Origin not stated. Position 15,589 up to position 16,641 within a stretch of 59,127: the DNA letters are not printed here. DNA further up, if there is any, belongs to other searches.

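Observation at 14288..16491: Candidate archaeocin (halocin C8-like) cluster: 18-Cys secreted precursor + 2-TM protein + thioredoxin-DsbD fusion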

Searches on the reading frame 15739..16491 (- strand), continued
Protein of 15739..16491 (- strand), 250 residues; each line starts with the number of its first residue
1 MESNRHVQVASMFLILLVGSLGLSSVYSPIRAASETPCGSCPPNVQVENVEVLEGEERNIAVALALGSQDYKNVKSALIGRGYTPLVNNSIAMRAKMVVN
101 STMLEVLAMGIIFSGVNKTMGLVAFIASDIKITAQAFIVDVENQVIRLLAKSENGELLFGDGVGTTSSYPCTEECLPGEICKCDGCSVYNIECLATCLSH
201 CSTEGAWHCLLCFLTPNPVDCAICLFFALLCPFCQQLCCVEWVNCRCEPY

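Call 36: predict_structure(alignment_id=A1)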
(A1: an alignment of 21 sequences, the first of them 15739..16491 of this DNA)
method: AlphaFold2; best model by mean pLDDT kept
length: 250 residues; sequences in the alignment: 21
mean_pLDDT: 82.2   pTM: 0.73
mean pLDDT of the five models: 82.2, 81.5, 81.1, 78.7, 75.1
residues with pLDDT >= 90: 106; 70-90: 101; 50-70: 22; < 50: 21
segments of 3 or more residues with pLDDT < 50: 25-40, 164-166
pLDDT, mean of each block of 10 residues (from residue 1): 65 75 47 41 80 96 98 96 96 93 94 91 94 95 92 91 52 73 86 88 81 83 85 88 79
secondary structure, 60 per line:
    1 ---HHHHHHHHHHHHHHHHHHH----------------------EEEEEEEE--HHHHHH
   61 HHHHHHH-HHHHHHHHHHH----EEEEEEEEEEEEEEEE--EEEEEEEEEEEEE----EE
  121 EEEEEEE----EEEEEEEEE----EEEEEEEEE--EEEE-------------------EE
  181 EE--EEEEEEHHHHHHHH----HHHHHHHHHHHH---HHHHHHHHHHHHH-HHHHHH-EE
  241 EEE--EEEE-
elements in order: H4-22 E45-52 H55-67 H69-79 E84-99 E102-114 E119-127 E132-140 E145-153 E156-159 E179-182 E185-190 H191-198 H203-214 H218-230 H232-237 E239-243 E246-249

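Call 39: fold_search(model_id=the predicted structure, library=pdb)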
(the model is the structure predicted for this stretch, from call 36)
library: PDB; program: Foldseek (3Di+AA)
matches with E <= 10: 138; with E <= 0.001: 0
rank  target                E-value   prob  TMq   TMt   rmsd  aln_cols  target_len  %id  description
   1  3q2p_A                6.5e-01  0.14  0.15  0.34  14.5       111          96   17  Reduced sweetness of a monellin (MNEI) mutant results from increased protein flexibility and disruption of a distant p (released 2011-04-06)
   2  3q2p_B                7.6e-01  0.13  0.15  0.35  12.5       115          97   17  Reduced sweetness of a monellin (MNEI) mutant results from increased protein flexibility and disruption of a distant p (released 2011-04-06)
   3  7cd7_A                8.1e-01  0.12  0.16  0.31  13.7       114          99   14  GFP-40/GFPuv complex, Form I (released 2021-01-13)
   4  1yqf_E                9.0e-01  0.14  0.19  0.25  16.5       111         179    7  Hypothetical protein from leishmania major unknown function sequence homologue to human p32 protein (released 2005-02-22)
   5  5z1p_A                9.5e-01  0.11  0.14  0.34  14.8       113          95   15  Structural basis of the improved sweetness and stability of the single-chain sweet-tasting protein monellin (MNEI) (released 2018-02-21)
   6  8jz1_A                1.1e+00  0.10  0.14  0.34  12.6       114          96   13  Crystal structure of a single-chain monellin mutant C41V (released 2023-10-11)
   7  1iv9_B                1.3e+00  0.10  0.15  0.34  14.1       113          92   13  Crystal Structure of Single Chain Monellin (released 2003-10-07)
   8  1yqf_A                1.3e+00  0.05  0.20  0.24  17.8       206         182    8  Hypothetical protein from leishmania major unknown function sequence homologue to human p32 protein (released 2005-02-22)
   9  5lc7_B                1.4e+00  0.10  0.15  0.34  15.0       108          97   16  Crystal structure of a single chain monellin mutant: E23Q/Q28K/C41S/Y65R-MNEI (released 2016-10-05)
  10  5o7q_B                1.4e+00  0.09  0.15  0.33  14.4       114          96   15  Crystal structure of a single chain monellin mutant (Y65R) pH 5.5 (released 2018-01-10)
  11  6k5l_A                1.4e+00  0.03  0.14  0.08  17.6       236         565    8  The crystal structure of isocitrate dehydrogenase kinase/phosphatase wtih two Mn2+ from E. coli (released 2019-07-03)
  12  8jz0_A                1.5e+00  0.12  0.16  0.39  11.8       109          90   12  Crystal structure of a single-chain monellin mutant C41A (released 2023-10-11)
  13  5z1p_D                1.5e+00  0.11  0.14  0.35  13.7       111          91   13  Structural basis of the improved sweetness and stability of the single-chain sweet-tasting protein monellin (MNEI) (released 2018-02-21)
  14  8tm8_A                1.6e+00  0.11  0.15  0.37  13.2       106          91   17  Monomer structure of monellin loop1 mutant (YENKG) (released 2024-12-18)
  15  8jz1_B                1.6e+00  0.09  0.16  0.33  14.3       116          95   15  Crystal structure of a single-chain monellin mutant C41V (released 2023-10-11)
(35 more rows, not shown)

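Call 42: find_related_loci(query=A2, collection=metagenome_contigs, flank=8000)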
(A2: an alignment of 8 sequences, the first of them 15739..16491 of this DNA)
Query A2 (250 aa) in metagenome_contigs; peptide patterns used: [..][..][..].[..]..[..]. (x = any residue, [..] = any of these).
41 stretches matched a pattern; 7 encode a relative of the query (tblastn E <= 1e-3); 7 distinct loci.
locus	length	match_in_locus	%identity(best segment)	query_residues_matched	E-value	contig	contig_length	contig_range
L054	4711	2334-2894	41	6-182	1e-33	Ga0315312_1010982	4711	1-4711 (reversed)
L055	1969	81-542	34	6-156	2e-19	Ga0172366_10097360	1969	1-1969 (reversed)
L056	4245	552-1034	34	6-158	2e-18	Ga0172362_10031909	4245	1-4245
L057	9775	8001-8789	29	6-242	5e-17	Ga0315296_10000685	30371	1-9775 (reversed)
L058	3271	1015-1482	31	6-156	8e-16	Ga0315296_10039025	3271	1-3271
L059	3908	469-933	32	7-156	2e-14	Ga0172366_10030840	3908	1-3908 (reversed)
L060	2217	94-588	31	2-158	4e-13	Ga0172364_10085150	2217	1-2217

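Call 74: find_related_loci(query=A2, collection=viral_contigs, flank=6000)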
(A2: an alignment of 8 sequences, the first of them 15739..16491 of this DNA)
Query A2 (250 aa) in viral_contigs; peptide patterns used: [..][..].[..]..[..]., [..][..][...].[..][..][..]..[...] (x = any residue, [..] = any of these).
163 stretches matched a pattern, but none encodes a relative of the query by tblastn (E <= 1e-3).

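Call 88: list_cluster_members(proteins=[P0002, P0003, P0005, P0006, P0007, P0009, P0010, P0013, P0018, P0020])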
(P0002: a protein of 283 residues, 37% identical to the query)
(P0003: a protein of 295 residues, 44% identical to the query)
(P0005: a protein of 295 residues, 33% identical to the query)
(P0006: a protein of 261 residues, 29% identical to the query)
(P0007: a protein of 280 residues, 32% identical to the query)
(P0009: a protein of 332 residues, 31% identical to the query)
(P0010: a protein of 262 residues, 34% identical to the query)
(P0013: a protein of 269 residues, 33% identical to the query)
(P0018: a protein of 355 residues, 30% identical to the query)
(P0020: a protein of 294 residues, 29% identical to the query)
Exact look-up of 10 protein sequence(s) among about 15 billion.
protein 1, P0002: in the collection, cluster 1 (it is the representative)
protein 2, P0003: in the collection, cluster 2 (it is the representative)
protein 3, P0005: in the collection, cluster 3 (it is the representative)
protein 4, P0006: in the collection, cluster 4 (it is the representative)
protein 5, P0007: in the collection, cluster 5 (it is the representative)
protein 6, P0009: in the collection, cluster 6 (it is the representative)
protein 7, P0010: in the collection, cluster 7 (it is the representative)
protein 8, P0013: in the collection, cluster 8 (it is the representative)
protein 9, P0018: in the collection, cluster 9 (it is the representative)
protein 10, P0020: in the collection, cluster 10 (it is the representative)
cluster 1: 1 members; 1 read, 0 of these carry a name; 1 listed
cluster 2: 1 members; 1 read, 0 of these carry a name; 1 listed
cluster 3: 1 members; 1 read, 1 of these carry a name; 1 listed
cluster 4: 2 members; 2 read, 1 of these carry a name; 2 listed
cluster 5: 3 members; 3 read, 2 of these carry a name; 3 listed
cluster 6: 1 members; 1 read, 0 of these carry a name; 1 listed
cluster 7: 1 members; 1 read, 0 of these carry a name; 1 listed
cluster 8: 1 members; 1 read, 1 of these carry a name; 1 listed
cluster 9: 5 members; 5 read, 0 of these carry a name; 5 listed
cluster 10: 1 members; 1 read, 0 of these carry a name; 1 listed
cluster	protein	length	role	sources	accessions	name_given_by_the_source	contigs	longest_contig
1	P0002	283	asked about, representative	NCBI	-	-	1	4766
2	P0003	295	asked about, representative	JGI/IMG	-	-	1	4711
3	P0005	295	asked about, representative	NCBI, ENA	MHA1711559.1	MAG: hypothetical protein ACTSUS_05795 [Candidatus Freyarchaeota archaeon]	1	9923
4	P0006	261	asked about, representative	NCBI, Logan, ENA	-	-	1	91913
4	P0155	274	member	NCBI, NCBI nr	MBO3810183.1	MAG: hypothetical protein FGF50_11415 [Candidatus Brockarchaeota archaeon] | hypothetical protein [Candidatus Brockarchaeota archaeon]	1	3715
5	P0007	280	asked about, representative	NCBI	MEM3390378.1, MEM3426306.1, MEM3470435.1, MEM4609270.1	MAG: hypothetical protein QXI42_10995 [Thermoproteota archaeon]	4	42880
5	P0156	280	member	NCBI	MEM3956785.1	MAG: hypothetical protein QXO47_01035 [Thermoproteota archaeon]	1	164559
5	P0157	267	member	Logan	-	-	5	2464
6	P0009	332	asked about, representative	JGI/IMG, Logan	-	-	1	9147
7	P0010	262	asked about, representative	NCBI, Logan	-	-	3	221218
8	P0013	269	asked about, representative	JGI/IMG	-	hypothetical protein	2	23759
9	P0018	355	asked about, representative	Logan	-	-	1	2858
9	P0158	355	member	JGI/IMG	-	-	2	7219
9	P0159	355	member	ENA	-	-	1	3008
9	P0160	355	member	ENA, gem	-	-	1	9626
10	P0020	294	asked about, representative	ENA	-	-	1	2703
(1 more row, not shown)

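Call 89: find_encoding_contigs(protein=P0005, flank=6000, max_places=1)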
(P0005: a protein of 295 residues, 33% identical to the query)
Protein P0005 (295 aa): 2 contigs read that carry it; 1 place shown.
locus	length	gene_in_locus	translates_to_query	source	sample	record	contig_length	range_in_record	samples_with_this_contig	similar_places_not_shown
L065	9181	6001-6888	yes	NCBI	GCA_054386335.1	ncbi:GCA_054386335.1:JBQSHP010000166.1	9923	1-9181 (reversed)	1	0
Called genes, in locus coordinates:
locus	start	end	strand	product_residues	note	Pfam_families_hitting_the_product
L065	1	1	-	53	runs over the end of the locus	-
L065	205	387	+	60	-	-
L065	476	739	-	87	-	PF28009:SCO5918 (weak)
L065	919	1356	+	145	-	-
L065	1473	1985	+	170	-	-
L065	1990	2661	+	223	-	-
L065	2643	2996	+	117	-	-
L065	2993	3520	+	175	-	-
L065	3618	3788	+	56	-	-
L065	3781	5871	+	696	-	-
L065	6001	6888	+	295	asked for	-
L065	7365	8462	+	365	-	-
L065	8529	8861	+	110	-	-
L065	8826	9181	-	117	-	PF00589:Phage_integrase (weak)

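Call 90: find_encoding_contigs(protein=P0010, flank=8000, max_places=1)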
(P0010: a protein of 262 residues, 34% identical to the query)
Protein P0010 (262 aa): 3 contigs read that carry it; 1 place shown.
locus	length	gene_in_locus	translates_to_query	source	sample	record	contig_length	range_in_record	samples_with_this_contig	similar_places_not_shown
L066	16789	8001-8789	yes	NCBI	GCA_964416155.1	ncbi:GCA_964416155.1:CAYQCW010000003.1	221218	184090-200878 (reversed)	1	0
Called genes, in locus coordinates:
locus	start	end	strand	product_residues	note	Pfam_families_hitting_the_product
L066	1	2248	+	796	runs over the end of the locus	PF00933:Glyco_hydro_3, PF01915:Glyco_hydro_3_C, PF14310:Fn3-like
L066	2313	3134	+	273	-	PF00696:AA_kinase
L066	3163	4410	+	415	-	PF00171:Aldedh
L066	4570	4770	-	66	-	-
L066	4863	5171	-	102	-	-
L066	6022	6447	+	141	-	PF12832:MFS_1_like (weak), PF07690:MFS_1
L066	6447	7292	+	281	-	PF07690:MFS_1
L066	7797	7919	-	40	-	-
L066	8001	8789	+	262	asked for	-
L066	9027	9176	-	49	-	-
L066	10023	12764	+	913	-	PF01411:tRNA-synt_2c, PF07973:tRNA_SAD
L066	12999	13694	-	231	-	-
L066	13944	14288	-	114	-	-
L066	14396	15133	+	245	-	PF02463:SMC_N (faint), PF00005:ABC_tran, PF13175:AAA_15 (faint), PF13304:AAA_21 (faint)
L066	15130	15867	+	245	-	PF12730:ABC2_membrane_4 (weak)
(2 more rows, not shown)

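Call 93: search_protein_families(library=padloc, proteins=[window:15739-16491:-], max_evalue=0.1)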
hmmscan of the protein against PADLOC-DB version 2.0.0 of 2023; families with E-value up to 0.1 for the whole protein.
window:15739-16491:- (250 aa): 0 families

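Call 94: search_protein_families(library=phrogs, proteins=[window:15739-16491:-], max_evalue=0.1)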
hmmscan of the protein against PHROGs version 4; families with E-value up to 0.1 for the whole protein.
window:15739-16491:- (250 aa): 0 families
